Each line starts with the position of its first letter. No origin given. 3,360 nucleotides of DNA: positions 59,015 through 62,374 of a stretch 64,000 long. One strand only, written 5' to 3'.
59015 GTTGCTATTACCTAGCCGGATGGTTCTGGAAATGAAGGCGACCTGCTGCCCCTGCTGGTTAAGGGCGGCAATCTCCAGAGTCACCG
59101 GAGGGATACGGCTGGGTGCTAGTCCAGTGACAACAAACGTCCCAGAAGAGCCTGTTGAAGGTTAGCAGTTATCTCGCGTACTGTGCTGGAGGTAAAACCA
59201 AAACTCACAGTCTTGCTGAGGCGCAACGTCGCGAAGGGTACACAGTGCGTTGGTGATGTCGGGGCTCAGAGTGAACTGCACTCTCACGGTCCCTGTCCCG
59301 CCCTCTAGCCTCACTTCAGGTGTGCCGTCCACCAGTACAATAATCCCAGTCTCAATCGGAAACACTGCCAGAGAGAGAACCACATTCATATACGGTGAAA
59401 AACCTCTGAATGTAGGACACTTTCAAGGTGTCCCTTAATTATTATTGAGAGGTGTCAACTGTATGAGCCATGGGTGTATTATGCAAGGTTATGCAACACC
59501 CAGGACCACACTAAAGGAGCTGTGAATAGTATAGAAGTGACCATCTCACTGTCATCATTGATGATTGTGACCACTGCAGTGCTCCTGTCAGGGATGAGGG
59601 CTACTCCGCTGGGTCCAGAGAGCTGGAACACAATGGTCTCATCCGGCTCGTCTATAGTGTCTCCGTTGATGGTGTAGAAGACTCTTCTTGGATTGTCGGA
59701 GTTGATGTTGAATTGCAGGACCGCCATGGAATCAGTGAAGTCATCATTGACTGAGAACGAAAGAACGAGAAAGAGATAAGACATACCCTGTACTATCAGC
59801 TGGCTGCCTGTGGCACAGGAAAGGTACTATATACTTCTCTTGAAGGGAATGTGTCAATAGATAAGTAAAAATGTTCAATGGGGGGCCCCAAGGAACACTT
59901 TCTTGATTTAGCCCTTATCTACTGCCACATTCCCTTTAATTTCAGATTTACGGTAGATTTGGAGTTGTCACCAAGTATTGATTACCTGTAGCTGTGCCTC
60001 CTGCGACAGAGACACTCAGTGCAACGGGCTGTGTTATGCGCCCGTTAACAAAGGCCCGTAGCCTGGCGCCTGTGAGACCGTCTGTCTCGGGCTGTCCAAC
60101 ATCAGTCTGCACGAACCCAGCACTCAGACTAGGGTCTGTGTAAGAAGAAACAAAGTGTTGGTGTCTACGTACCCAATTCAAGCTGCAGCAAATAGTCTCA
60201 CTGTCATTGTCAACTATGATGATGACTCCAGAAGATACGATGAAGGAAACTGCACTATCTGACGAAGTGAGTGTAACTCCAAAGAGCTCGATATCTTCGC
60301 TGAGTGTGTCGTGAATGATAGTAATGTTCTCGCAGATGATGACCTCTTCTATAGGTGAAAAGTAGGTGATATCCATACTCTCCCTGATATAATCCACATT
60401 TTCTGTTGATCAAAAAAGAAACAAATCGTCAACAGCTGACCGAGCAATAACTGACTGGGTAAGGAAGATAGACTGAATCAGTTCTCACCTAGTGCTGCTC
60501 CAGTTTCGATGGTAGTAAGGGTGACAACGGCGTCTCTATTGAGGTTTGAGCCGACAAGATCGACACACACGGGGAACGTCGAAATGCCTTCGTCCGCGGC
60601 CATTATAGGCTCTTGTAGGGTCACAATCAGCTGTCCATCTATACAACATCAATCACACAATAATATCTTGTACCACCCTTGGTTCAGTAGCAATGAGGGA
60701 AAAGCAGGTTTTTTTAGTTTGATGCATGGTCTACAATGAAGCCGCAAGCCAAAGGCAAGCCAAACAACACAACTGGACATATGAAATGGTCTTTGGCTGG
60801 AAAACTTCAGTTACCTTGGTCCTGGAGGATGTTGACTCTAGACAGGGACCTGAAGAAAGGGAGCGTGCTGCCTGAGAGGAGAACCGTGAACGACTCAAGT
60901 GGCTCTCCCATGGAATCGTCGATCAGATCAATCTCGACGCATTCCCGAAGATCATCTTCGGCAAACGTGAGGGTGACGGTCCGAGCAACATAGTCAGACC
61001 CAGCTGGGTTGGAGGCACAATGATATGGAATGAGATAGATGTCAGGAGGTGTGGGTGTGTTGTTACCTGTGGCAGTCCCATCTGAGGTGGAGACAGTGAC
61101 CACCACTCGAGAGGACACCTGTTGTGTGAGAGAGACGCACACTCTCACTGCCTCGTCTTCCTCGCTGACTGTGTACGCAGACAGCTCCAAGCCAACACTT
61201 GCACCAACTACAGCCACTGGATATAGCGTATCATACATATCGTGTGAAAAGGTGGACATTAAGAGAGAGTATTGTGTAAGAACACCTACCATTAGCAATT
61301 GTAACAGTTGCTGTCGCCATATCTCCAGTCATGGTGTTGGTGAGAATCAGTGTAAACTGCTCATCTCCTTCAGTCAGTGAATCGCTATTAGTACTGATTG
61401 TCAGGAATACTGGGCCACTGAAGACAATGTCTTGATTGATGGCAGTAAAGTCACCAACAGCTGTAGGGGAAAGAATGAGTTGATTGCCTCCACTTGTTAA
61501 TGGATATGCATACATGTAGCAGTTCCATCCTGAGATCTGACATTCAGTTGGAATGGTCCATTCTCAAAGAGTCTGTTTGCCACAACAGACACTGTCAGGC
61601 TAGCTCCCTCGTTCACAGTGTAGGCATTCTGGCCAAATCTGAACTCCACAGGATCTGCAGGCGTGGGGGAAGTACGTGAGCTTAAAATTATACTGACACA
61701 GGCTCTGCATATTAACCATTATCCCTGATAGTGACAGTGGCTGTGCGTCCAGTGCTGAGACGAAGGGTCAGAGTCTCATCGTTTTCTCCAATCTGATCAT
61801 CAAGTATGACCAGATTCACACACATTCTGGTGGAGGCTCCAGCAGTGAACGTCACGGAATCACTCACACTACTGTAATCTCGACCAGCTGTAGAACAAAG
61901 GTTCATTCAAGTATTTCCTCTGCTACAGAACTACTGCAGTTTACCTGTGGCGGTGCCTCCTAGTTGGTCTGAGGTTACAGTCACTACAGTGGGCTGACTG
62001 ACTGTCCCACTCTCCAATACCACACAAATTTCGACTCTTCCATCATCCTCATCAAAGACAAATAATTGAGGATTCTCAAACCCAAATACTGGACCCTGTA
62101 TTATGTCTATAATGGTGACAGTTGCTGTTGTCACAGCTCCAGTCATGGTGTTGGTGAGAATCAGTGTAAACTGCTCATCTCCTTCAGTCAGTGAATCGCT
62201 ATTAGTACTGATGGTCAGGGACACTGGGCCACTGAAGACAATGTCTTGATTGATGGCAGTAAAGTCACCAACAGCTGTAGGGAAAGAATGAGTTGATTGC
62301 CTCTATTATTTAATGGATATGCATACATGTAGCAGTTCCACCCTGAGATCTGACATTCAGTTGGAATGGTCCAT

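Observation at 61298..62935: Recent 819-bp tandem segmental duplication inside the Calx-beta repeat gene, with intron sequence duplicated too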

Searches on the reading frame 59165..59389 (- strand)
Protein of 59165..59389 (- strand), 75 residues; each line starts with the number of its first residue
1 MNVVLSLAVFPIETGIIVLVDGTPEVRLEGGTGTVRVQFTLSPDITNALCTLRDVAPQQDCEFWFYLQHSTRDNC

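Call 43: find_encoding_contigs(protein=window:59165-59389:-, flank=10000, max_places=10)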
Protein seq(75 aa) (75 aa): 8 contigs read that carry it; 7 places shown.
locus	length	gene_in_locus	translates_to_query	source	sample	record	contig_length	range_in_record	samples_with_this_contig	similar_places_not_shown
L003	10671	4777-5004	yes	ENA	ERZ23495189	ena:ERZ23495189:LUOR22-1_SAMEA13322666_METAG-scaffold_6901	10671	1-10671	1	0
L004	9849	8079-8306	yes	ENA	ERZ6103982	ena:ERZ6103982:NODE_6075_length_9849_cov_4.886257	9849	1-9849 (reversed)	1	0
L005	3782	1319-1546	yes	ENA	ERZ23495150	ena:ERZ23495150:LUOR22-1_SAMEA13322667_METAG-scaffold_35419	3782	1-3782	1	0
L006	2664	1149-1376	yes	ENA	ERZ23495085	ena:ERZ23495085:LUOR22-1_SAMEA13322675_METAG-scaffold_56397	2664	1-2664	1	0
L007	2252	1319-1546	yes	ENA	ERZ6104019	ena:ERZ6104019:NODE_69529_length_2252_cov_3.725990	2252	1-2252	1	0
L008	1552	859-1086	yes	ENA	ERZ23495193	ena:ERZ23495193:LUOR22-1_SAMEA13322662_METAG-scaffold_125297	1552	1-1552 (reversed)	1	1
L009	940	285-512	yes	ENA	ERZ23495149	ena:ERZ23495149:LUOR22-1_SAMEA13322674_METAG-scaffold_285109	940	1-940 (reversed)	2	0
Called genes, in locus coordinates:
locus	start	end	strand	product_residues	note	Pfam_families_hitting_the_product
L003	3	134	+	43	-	?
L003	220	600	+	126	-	PF03160:Calx-beta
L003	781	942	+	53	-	-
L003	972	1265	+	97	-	PF03160:Calx-beta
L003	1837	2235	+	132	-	PF03160:Calx-beta (faint)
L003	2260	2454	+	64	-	PF03160:Calx-beta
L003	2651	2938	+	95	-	-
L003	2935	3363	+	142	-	PF03160:Calx-beta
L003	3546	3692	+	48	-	-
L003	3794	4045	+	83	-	-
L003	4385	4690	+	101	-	-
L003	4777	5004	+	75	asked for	-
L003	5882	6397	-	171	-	-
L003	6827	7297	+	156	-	-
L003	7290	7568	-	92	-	-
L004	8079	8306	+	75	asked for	-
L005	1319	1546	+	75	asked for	-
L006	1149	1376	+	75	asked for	-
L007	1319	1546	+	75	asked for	-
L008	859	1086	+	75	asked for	-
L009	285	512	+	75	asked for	-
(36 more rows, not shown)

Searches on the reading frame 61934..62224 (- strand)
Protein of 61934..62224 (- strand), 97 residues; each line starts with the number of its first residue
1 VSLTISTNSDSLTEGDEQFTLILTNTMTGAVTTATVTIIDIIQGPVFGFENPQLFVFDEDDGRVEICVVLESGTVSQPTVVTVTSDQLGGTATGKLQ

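Call 68: find_encoding_contigs(protein=window:61934-62224:-, flank=3000, max_places=10)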
Protein seq(97 aa) (97 aa): 4 contigs read that carry it; 4 places shown.
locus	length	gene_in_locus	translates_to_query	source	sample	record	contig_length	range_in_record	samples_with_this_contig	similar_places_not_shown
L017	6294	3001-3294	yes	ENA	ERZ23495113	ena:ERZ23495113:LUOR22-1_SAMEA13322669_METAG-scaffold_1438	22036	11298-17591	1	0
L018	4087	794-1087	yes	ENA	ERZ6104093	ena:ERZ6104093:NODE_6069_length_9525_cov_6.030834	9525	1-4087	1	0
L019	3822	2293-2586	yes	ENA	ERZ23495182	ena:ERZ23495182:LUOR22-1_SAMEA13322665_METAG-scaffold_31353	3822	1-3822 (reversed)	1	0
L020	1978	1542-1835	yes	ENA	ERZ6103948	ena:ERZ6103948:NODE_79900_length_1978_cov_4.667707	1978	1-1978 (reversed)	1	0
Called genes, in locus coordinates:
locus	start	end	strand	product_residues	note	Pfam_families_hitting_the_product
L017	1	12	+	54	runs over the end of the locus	-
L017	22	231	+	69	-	-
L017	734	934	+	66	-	PF03160:Calx-beta (weak)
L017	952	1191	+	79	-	-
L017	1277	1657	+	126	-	PF03160:Calx-beta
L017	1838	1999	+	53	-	-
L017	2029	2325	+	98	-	PF03160:Calx-beta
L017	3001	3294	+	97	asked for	PF03160:Calx-beta (faint)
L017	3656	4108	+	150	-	PF03160:Calx-beta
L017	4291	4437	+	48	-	-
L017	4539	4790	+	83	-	-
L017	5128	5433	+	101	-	-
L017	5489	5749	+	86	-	-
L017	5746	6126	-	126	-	-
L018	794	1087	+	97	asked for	PF03160:Calx-beta (faint)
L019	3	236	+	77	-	?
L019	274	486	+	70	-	-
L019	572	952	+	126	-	PF03160:Calx-beta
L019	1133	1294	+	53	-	-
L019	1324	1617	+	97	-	PF03160:Calx-beta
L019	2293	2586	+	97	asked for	PF03160:Calx-beta (faint)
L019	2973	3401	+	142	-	PF03160:Calx-beta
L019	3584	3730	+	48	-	-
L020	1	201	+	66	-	?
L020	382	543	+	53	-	-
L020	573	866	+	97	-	PF03160:Calx-beta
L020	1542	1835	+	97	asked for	PF03160:Calx-beta (faint)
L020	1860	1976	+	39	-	?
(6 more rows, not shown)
